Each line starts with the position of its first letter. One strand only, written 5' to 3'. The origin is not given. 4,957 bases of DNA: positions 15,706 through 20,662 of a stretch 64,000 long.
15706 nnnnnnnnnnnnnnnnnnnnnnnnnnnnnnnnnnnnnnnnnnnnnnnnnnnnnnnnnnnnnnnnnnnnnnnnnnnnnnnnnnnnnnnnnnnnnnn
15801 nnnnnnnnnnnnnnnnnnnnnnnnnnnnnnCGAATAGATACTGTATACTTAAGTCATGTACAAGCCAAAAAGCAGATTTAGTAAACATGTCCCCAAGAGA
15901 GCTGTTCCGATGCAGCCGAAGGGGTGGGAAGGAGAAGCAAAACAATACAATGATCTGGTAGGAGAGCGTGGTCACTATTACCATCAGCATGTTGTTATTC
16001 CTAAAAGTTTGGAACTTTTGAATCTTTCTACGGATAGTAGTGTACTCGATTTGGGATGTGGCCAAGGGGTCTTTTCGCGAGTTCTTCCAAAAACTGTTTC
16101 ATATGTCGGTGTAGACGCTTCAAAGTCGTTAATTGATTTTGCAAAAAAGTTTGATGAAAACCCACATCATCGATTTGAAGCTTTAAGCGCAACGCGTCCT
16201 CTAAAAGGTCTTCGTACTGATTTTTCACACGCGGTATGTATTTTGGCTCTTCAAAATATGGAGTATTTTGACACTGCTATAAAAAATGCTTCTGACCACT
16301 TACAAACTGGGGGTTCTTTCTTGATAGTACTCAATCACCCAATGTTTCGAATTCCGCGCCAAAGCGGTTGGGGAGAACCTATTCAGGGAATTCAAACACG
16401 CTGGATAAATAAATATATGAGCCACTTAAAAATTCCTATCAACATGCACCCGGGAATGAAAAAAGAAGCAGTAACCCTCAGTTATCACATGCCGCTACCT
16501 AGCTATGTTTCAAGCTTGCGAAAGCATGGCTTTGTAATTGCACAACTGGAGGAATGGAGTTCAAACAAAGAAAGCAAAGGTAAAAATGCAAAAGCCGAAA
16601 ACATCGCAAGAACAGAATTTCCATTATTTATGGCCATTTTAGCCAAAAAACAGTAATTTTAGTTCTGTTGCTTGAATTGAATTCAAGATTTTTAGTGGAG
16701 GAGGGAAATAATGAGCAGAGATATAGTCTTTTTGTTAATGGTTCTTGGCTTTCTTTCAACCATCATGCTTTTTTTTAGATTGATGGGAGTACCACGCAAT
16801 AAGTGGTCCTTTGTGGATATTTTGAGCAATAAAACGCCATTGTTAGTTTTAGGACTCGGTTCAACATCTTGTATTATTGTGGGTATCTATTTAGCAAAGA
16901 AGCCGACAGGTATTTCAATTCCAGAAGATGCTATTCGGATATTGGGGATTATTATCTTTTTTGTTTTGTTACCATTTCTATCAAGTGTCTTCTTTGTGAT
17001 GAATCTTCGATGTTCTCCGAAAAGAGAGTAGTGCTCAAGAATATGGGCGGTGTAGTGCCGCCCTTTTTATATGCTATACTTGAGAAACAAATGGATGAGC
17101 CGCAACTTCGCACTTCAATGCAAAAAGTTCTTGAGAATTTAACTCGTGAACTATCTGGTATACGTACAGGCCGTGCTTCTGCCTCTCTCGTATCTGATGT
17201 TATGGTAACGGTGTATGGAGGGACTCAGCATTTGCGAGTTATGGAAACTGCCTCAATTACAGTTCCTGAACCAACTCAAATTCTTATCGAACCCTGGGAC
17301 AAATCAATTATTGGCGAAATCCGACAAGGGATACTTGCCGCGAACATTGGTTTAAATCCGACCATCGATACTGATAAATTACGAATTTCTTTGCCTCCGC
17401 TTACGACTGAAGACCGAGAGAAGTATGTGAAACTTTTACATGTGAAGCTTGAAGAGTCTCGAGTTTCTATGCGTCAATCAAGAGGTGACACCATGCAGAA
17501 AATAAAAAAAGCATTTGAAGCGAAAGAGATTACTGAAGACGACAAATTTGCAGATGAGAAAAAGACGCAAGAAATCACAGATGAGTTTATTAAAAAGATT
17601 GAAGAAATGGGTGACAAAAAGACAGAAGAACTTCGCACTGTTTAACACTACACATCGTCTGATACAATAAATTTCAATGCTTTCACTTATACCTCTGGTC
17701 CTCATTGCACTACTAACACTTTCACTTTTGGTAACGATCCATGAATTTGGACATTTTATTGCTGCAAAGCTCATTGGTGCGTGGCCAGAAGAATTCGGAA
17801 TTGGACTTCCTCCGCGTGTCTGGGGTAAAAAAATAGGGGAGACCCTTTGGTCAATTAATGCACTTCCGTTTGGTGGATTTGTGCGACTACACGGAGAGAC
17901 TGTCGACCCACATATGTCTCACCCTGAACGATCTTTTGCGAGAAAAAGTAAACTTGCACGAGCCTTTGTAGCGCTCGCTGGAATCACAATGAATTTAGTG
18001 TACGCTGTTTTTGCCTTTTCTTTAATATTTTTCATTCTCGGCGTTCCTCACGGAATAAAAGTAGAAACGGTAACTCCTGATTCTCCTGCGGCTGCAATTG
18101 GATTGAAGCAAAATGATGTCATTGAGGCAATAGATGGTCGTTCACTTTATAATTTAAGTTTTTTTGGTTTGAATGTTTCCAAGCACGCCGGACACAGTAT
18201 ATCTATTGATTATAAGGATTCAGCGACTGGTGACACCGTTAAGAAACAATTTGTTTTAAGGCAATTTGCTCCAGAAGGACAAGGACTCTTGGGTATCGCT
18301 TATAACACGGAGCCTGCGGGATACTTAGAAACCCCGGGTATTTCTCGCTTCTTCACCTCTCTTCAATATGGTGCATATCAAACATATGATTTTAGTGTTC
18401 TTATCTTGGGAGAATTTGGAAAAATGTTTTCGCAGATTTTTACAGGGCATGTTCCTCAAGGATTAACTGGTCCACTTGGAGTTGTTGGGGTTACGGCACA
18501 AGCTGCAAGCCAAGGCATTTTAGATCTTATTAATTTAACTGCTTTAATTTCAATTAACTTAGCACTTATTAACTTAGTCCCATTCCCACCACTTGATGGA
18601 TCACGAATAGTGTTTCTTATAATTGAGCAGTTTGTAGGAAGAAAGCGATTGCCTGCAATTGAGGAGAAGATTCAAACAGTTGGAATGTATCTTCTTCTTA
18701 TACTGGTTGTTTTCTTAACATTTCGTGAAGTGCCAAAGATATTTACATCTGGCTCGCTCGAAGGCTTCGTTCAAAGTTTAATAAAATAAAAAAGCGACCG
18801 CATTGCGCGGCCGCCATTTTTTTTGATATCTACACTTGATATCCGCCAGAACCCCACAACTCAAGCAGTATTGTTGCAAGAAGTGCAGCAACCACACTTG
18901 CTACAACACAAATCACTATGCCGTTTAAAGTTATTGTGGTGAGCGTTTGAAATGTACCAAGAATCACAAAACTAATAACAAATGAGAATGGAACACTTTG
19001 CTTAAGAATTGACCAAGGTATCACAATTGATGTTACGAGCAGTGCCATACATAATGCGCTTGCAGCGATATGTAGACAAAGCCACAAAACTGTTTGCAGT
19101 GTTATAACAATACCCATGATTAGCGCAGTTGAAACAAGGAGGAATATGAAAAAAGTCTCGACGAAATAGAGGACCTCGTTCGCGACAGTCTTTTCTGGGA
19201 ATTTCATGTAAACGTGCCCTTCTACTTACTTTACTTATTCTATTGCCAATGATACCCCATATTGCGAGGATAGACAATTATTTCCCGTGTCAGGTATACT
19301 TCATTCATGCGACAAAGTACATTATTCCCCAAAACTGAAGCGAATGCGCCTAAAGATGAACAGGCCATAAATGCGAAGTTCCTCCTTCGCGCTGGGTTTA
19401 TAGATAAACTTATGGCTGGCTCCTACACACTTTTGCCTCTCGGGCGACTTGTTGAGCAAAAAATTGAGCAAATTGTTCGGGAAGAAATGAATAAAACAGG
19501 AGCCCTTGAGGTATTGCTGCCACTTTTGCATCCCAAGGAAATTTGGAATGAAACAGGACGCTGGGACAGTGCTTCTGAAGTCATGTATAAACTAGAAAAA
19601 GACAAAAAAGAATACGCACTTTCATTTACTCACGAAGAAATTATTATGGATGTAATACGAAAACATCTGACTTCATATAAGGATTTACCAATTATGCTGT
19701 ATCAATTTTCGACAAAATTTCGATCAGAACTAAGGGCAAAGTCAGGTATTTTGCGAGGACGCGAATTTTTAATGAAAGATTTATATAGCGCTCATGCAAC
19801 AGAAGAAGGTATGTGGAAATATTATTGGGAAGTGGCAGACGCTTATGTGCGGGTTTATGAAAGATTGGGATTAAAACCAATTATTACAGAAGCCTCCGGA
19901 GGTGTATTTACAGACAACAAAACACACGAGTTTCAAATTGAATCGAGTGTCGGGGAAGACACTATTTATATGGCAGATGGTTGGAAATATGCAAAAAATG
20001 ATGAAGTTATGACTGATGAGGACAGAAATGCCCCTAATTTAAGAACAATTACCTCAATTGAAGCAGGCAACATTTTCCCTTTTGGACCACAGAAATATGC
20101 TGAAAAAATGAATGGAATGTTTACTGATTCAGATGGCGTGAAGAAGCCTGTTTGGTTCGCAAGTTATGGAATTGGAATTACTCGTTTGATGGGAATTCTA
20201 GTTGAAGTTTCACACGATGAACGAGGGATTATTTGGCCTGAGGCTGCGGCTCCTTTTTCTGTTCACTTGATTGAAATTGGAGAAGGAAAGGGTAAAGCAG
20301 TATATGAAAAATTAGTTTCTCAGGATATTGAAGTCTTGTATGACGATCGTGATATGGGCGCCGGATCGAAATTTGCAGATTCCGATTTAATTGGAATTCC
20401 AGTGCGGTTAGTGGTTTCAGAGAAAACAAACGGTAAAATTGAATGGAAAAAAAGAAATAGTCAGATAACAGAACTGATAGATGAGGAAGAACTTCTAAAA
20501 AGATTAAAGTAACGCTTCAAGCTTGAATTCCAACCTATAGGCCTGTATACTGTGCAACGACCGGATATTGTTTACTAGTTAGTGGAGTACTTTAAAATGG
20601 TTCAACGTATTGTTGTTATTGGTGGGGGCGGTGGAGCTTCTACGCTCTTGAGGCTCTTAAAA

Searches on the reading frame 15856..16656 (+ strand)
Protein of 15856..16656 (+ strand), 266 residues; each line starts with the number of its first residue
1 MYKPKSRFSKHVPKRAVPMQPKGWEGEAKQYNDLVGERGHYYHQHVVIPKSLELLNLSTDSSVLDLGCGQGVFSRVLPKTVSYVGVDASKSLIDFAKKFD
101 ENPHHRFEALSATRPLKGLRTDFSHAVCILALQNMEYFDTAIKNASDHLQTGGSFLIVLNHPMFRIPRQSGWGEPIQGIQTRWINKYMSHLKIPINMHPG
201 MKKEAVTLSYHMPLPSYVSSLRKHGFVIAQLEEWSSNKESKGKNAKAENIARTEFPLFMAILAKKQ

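Call 62: search_protein_families(library=pfam, proteins=[window:15856-16656:+], max_evalue=0.00001)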
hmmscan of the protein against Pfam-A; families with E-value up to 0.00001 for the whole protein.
window:15856-16656:+ (266 aa): 6 families
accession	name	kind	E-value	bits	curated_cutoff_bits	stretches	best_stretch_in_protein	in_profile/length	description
PF08242.18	Methyltransf_12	-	2.7e-10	41.3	30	1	64-154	1-97/98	Methyltransferase domain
PF13649.12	Methyltransf_25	-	4.5e-10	40.5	27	1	63-153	1-97/97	Methyltransferase domain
PF13489.12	Methyltransf_23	-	6.9e-10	39.3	27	1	52-159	14-118/164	Methyltransferase domain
PF08241.18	Methyltransf_11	-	1.4e-09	38.9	21.2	1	64-157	1-95/95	Methyltransferase domain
PF13847.12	Methyltransf_31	-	7.5e-07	29.4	27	1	60-157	4-109/145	Methyltransferase domain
PF05175.20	MTS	-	2.8e-06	27.5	23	0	54-162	26-143/170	Methyltransferase small domain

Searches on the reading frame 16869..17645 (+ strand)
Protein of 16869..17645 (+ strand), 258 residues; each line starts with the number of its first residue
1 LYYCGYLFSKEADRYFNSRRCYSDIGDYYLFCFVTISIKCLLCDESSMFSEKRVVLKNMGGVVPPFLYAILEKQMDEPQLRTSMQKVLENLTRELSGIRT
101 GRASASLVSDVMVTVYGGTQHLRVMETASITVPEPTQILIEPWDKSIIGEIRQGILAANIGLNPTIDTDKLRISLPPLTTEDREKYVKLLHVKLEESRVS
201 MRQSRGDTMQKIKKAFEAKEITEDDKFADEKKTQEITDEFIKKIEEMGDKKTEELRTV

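Call 62: search_protein_families(library=pfam, proteins=[window:16869-17645:+], max_evalue=0.00001)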
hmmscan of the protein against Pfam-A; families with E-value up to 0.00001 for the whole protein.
window:16869-17645:+ (258 aa): 1 family
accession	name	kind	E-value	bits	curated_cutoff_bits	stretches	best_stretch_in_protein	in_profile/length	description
PF01765.24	RRF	-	2.3e-47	161.3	29.7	1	92-255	2-163/164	Ribosome recycling factor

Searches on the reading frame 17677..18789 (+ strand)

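Call 62: search_protein_families(library=pfam, proteins=[window:17677-18789:+], max_evalue=0.00001)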
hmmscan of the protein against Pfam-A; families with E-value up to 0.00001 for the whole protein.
window:17677-18789:+ (370 aa): 2 families
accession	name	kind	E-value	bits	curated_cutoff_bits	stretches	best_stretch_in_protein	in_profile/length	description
PF02163.28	Peptidase_M50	-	9e-50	169.5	27.2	1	11-343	2-221/221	Peptidase family M50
PF17820.7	PDZ_6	-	4.8e-06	26.7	27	1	129-160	2-33/54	PDZ domain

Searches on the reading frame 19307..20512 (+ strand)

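Call 62: search_protein_families(library=pfam, proteins=[window:19307-20512:+], max_evalue=0.00001)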
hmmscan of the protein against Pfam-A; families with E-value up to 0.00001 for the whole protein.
window:19307-20512:+ (401 aa): 2 families
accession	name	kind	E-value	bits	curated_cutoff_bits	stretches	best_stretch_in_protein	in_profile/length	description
PF00587.30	tRNA-synt_2b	-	4.6e-26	92.4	29.3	1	94-301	1-178/179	tRNA synthetase class II core domain (G, H, P, S and T)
PF03129.25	HGTP_anticodon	-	1e-11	45.3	21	1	329-401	18-92/94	Anticodon binding domain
